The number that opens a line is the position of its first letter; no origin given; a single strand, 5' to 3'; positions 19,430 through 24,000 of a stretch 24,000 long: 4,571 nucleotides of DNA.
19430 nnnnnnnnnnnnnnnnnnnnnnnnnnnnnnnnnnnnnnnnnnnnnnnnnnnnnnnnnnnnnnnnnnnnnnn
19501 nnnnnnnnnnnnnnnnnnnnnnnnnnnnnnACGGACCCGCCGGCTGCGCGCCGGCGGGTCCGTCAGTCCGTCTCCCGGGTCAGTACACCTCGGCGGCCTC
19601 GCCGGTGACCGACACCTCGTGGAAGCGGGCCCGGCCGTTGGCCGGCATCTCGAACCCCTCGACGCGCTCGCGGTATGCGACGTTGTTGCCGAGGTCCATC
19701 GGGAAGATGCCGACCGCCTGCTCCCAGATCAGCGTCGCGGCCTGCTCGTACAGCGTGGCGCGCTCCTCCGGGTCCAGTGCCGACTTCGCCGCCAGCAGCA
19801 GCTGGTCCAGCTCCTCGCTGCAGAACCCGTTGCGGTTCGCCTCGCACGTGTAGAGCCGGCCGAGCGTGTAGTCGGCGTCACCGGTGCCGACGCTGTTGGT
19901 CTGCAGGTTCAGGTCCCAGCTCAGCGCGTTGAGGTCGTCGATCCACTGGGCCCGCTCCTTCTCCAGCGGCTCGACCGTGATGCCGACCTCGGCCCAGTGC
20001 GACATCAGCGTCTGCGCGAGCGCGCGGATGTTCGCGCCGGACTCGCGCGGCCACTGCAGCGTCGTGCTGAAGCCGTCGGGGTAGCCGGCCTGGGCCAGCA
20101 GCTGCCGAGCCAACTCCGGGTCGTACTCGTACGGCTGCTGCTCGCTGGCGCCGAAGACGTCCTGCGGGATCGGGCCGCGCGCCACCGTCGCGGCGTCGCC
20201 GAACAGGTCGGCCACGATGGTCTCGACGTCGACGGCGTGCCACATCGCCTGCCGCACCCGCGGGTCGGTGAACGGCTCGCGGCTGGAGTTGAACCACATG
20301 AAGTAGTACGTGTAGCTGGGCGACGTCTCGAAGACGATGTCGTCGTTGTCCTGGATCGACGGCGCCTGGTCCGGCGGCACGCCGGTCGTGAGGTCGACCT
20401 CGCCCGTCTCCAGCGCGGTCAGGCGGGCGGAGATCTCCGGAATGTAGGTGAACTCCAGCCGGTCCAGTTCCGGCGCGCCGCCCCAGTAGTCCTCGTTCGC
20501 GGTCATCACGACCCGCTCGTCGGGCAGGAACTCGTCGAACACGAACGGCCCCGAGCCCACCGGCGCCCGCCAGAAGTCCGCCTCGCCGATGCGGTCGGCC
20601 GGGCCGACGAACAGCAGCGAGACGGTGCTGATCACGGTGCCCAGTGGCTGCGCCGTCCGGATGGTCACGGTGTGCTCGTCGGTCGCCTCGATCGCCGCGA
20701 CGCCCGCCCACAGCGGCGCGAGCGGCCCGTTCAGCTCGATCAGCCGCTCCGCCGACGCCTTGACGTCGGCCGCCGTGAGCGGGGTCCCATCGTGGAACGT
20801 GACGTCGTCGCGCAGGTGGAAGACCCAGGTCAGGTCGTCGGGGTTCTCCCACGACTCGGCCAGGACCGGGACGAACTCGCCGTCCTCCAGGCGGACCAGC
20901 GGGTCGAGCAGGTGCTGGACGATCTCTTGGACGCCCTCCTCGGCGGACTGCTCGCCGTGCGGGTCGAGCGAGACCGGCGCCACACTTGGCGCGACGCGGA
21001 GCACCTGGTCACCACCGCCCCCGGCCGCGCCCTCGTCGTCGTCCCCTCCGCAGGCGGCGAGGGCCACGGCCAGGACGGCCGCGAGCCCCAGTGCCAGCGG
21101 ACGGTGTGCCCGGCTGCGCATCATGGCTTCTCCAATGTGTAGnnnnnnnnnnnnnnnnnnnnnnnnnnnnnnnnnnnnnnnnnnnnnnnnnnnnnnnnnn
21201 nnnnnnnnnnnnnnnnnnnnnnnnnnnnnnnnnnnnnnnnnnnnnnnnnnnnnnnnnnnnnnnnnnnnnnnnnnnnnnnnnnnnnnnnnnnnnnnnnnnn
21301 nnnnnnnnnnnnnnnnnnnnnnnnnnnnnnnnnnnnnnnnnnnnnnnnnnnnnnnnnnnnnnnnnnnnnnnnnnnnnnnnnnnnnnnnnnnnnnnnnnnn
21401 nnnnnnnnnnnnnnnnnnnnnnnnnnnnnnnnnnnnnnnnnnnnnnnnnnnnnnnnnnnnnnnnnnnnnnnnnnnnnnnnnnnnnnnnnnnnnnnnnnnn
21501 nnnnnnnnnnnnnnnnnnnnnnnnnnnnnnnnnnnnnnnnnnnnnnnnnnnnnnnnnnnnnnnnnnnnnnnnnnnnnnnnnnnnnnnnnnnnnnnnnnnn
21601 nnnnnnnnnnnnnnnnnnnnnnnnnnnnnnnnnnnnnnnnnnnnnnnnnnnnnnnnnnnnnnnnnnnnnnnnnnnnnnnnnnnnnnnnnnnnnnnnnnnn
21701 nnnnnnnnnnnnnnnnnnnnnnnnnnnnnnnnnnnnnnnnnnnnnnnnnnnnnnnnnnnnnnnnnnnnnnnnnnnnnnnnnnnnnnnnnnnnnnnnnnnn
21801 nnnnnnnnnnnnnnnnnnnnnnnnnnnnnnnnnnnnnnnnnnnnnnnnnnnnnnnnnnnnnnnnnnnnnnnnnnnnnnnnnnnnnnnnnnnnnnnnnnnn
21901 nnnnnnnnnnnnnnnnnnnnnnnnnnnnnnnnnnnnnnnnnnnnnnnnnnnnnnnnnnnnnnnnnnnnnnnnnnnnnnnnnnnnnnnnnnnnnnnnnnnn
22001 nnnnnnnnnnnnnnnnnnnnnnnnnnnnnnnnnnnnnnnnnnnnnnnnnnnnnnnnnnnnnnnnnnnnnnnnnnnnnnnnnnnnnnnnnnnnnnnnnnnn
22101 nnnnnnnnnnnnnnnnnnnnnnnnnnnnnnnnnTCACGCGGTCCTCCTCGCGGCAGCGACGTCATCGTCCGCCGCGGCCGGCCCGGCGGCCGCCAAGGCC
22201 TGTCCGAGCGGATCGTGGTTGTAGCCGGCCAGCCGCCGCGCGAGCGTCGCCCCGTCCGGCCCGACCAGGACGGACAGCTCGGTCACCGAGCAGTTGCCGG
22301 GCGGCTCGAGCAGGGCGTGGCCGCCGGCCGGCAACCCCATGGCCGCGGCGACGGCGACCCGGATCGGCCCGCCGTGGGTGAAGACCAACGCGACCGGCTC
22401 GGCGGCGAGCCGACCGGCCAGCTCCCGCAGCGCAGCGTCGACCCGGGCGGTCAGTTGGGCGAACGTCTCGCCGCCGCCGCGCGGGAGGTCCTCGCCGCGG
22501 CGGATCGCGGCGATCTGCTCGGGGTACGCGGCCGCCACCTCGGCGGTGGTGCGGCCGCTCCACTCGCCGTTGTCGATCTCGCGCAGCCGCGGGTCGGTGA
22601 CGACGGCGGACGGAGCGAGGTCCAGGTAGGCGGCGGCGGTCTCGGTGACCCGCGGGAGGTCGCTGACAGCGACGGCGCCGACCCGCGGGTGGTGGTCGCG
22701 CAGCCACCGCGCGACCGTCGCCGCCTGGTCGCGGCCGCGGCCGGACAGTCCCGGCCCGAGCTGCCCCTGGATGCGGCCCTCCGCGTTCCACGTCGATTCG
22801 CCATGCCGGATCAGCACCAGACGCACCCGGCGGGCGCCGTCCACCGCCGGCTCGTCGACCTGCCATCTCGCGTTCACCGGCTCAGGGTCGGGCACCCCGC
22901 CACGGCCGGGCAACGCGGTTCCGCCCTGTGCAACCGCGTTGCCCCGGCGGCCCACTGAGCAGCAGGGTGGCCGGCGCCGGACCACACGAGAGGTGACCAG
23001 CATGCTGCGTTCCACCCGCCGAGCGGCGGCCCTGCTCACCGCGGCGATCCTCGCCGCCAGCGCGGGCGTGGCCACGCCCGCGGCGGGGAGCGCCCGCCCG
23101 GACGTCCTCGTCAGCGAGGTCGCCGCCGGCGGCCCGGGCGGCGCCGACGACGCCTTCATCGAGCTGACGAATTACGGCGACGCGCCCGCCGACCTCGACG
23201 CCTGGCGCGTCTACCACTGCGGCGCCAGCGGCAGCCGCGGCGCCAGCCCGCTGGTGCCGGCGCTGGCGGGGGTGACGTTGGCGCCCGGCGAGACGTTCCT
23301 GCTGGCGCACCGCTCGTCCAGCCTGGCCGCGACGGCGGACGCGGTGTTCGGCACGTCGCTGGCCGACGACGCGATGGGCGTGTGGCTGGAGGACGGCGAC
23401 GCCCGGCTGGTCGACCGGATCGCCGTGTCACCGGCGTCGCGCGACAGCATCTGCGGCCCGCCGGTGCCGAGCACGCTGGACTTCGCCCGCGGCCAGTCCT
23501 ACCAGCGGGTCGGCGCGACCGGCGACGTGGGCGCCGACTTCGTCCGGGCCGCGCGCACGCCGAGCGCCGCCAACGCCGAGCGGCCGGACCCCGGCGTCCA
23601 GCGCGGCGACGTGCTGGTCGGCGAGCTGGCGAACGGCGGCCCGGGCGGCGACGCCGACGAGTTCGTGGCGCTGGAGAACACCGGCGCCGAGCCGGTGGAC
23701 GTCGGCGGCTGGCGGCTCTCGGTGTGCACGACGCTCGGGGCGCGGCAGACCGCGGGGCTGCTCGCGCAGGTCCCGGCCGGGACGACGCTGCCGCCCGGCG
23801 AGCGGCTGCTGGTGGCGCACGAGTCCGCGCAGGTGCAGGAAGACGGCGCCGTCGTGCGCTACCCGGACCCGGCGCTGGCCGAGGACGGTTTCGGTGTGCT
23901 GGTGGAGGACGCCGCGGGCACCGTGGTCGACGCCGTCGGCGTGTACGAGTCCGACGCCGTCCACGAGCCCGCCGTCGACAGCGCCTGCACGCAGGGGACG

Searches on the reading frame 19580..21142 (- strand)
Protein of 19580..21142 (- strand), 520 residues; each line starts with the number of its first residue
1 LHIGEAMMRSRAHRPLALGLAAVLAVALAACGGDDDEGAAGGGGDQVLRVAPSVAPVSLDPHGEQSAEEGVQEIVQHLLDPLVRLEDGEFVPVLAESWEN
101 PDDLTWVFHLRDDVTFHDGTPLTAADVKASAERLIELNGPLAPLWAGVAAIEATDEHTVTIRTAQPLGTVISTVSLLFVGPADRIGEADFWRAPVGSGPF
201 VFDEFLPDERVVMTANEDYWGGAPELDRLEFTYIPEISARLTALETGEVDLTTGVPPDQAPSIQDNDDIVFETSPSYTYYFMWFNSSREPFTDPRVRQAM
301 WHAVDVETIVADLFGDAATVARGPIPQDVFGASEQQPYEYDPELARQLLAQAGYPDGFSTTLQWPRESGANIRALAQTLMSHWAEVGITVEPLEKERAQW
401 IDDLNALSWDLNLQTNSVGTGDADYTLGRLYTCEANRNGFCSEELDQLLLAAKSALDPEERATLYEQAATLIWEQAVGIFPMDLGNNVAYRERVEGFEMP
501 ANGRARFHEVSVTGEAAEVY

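Call 7: search_protein_families(library=pfam, proteins=[window:19580-21142:-], max_evalue=0.001)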
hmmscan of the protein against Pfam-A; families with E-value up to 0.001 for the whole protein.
window:19580-21142:- (520 aa): 1 family
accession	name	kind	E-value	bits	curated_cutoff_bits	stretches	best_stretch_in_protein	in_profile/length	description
PF00496.27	SBP_bac_5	-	6e-95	318.9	32.4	1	89-436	1-366/368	Bacterial extracellular solute-binding proteins, family 5 Middle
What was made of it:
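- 19580..21142 (-): Family-5 solute-binding lipoprotein (lipobox LAAC) of the importer, convergent with the LacI gene. Pfam SBP_bac_5 E 6e-95 (call 7).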

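Call 38: search_solved_structures(query=window:19580-21142:-, max_evalue=1e-10)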
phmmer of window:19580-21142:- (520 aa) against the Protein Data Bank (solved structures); distinct sequences matched with E-value up to 1e-10: 72 (the best 60 are shown).
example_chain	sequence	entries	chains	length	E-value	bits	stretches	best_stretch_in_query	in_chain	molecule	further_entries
5u4o_A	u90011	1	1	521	4.2e-56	194.1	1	24-510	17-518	ABC transporter substrate-binding protein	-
1uqw_A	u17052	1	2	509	3.1e-49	171.4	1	74-497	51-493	PUTATIVE BINDING PROTEIN YLIB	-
3m8u_A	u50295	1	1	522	4.3e-46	161.1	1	81-499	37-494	Heme-binding protein A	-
3tpa_A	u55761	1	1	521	5.1e-45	157.5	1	54-512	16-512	Heme-binding protein A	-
3t66_A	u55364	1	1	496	1.6e-44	155.9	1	41-493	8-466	Nickel ABC transporter (Nickel-binding protein)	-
6hlx_A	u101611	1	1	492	2.6e-42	148.6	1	87-498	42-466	AgaA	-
1dpp_A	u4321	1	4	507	5.7e-41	144.2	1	87-512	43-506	DIPEPTIDE BINDING PROTEIN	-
8z1y_F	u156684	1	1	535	7e-41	143.9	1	87-512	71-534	Dipeptide-binding protein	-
5f1q_A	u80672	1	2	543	1.5e-40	142.8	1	193-513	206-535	Periplasmic dipeptide transport protein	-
8z1z_F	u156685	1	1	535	1.9e-40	142.5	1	86-512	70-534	Dipeptide-binding protein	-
1dpe_A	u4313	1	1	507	5.4e-40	141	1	87-512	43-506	DIPEPTIDE-BINDING PROTEIN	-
6tfq_A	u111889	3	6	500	9.9e-40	140.1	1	57-482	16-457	ABC transporter substrate-binding protein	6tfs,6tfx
6ofq_A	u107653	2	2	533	1.5e-39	139.5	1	76-509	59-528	Heme-binding protein A / AI-2 binding protein A | Heme-binding protein A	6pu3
8cke_A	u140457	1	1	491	4.4e-36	128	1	89-390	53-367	ABC transporter substrate-binding protein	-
4zec_A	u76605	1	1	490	4.4e-36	128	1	89-390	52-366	ABC transporter, substrate binding protein (Agrocinopines A and B)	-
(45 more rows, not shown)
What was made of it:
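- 19580..21142 (-): PDB relatives are mixed: unknown, GsiB, HbpA, AgaA, DppA, AccA (call 38).
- Closest known: Agrobacterium acc. Same: AccA is among the PDB relatives of the window's binding protein (E 4e-36, call 38).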

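Call 63: search_protein_families(library=ncbifam, proteins=[window:19580-21142:-], max_evalue=1e-10)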
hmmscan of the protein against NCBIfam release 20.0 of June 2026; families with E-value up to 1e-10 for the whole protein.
window:19580-21142:- (520 aa): 11 families
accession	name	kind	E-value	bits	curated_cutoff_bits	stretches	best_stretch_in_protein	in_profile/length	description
NF045468.1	Opp5A_nikA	equivalog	6.1e-65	219.6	600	1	29-499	2-474/488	nickel ABC transporter substrate-binding protein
NF011942.0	PRK15413.1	equivalog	9.4e-50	169.7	594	1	72-479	52-478/512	glutathione ABC transporter substrate-binding protein GsiB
NF045467.1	Opp4A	equivalog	3.5e-45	154.3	650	1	192-511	205-555/556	oligopeptide ABC transporter substrate-binding protein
NF043070.1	DppA_dipep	equivalog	2.8e-41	141.7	1005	1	85-512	69-534/535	dipeptide ABC transporter periplasmic-binding protein DppA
TIGR02294.1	nickel_nikA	equivalog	3.5e-41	141.3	393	1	59-497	19-486/501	nickel ABC transporter substrate-binding protein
NF047575.1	opine_bind_CntA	exception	1.1e-31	110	800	1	21-355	12-361/535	staphylopine-dependent metal ABC transporter substrate-binding lipoprotein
TIGR04028.1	SBP_KPN_01854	hypoth_equivalog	2e-31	109.1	468.5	1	89-512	43-508/509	TIGR04028 family ABC transporter substrate-binding protein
NF011684.0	PRK15104.1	equivalog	1.1e-29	103.6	947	2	152-476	163-503/543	oligopeptide ABC transporter substrate-binding protein OppA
NF011689.0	PRK15109.1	equivalog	1.2e-28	100.1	560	1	90-511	79-537/547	ABC transporter substrate-binding protein SapA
NF007287.0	PRK09755.1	equivalog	9.6e-25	87.4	1098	1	44-478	31-497/535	ABC transporter substrate-binding protein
NF010149.0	PRK13626.1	equivalog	2.9e-15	55.9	476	1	74-243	146-313/552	HTH-type transcriptional regulator SgrR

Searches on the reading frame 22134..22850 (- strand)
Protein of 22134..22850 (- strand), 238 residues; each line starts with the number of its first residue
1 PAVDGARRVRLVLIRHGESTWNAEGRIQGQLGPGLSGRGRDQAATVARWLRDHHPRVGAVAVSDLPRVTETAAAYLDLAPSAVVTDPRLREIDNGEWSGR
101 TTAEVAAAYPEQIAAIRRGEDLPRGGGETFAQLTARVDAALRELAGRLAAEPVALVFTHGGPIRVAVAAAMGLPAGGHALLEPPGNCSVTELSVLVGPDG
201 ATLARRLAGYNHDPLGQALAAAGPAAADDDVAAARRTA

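Call 40: search_solved_structures(query=window:22134-22850:-, max_evalue=0.00001)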
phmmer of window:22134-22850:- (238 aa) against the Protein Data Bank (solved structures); distinct sequences matched with E-value up to 0.00001: 65 (the best 60 are shown).
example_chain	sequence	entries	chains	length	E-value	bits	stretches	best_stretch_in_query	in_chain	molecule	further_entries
4ij5_A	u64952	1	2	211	5.1e-21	78.7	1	9-173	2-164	Phosphoserine phosphatase 1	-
4ij6_A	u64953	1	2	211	1.3e-19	74.1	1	9-173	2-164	Phosphoserine phosphatase 1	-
6s2q_A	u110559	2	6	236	4.5e-18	69.1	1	8-198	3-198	Glucosyl-3-phosphoglycerate phosphatase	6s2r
4pz9_A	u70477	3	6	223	7e-18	68.5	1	8-198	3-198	Glucosyl-3-phosphoglycerate phosphatase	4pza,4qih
1ebb_A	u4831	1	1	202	7.3e-14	55.3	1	11-187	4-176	PHOSPHATASE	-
1h2e_A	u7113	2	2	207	7.7e-14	55.2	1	11-187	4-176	PHOSPHATASE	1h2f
1xq9_A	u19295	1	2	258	1.5e-10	44.5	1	10-123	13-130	phosphoglycerate mutase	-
3kkk_A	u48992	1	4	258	2e-10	44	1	10-123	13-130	Phosphoglycerate mutase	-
2p78_A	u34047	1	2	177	4.8e-10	42.8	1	11-186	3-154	Alpha-ribazole-5'-phosphate phosphatase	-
3ezn_A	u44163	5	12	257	4.9e-10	42.8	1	9-125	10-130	2,3-bisphosphoglycerate-dependent phosphoglycerate mutase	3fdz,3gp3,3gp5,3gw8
2owd_A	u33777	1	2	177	4.9e-10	42.8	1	11-186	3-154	Alpha-ribazole-5'-phosphate phosphatase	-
2p6m_A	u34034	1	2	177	4.9e-10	42.8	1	11-186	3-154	Alpha-ribazole-5'-phosphate phosphatase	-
2p75_A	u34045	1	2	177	5.1e-10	42.8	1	11-186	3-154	Alpha-ribazole-5'-phosphate phosphatase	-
2p9z_A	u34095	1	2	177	5.4e-10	42.7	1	11-186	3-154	Alpha-ribazole-5'-phosphate phosphatase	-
3lnt_A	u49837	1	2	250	5.7e-10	42.6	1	10-125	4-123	2,3-bisphosphoglycerate-dependent phosphoglycerate mutase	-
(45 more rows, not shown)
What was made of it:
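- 22134..22866 (-): Histidine-phosphatase (PGM-like, branch 1) protein, a candidate phosphomonoesterase. PDB relatives are phosphoserine phosphatase and glucosyl-3-phosphoglycerate phosphatase (call 40).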

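Call 63: search_protein_families(library=ncbifam, proteins=[window:22134-22850:-], max_evalue=1e-10)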
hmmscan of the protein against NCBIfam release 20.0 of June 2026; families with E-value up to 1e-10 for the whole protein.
window:22134-22850:- (238 aa): 12 families
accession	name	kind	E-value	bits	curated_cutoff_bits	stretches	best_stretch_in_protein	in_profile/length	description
TIGR03162.1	ribazole_cobC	equivalog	1.4e-28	99.5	162.9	1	11-175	1-160/176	alpha-ribazole phosphatase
NF005567.0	PRK07238.1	equivalog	3.9e-27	95.5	326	1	7-178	176-345/378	bifunctional RNase H/acid phosphatase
NF045917.1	PhserinePhPspA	equivalog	5e-27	95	350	1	9-173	2-164/211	phosphoserine phosphatase PspA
TIGR03848.1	MSMEG_4193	subfamily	1.5e-22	80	203.85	1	11-173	2-166/204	MSMEG_4193 family putative phosphomutase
NF002901.0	PRK03482.1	equivalog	5.4e-21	75.2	261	1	11-190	4-180/215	2,3-diphosphoglycerate-dependent phosphoglycerate mutase GpmB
NF002339.0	PRK01295.1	equivalog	2.3e-15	56.6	316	1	10-169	4-168/206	2,3-bisphosphoglycerate-dependent phosphoglycerate mutase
NF009993.0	PRK13462.1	equivalog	7.4e-15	55.1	226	1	6-168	3-156/203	acid phosphatase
NF011580.0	PRK15004.1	equivalog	1e-14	55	250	1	10-175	2-165/203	adenosylcobalamin/alpha-ribazole phosphatase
TIGR01258.1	pgm_1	subfamily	8.8e-12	44.9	81.7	1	10-123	2-119/245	2,3-bisphosphoglycerate-dependent phosphoglycerate mutase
NF010713.0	PRK14115.1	equivalog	1.3e-11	44.3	305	1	10-123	3-120/248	2,3-diphosphoglycerate-dependent phosphoglycerate mutase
NF010718.0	PRK14120.1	equivalog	1.6e-11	44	366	1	9-145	5-145/249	phosphoglyceromutase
NF038349.1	dPGM_arch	equivalog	7e-11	42.4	225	1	12-173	2-151/194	2,3-diphosphoglycerate-dependent phosphoglycerate mutase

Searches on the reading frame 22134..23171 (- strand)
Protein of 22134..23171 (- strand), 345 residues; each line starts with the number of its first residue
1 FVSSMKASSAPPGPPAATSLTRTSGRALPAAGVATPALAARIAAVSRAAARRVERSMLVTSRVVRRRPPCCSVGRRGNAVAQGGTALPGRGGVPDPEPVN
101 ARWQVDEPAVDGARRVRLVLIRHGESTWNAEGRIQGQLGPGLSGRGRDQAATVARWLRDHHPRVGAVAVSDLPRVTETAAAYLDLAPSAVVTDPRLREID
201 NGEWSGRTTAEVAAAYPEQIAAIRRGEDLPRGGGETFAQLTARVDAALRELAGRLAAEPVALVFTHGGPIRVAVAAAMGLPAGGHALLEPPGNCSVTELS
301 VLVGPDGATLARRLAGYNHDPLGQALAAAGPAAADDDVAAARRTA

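Call 7: search_protein_families(library=pfam, proteins=[window:22134-23171:-], max_evalue=0.001)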
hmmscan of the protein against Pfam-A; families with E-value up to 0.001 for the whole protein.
window:22134-23171:- (345 aa): 1 family
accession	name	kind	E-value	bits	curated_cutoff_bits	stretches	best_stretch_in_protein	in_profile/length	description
PF00300.27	His_Phos_1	-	3.2e-47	161.2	21.7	1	118-300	1-180/194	Histidine phosphatase superfamily (branch 1)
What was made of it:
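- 22134..22866 (-): Pfam His_Phos_1 E 3e-47 (call 7).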

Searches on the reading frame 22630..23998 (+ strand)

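Call 8: search_protein_families(library=pfam, proteins=[window:22630-23998:+], max_evalue=0.001)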
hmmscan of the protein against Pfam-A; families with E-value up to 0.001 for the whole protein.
window:22630-23998:+ (456 aa): 1 family
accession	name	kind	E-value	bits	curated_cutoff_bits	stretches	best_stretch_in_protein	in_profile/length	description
PF00932.25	LTD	-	5.9e-25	88.2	34.3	2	154-265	3-106/109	Lamin Tail Domain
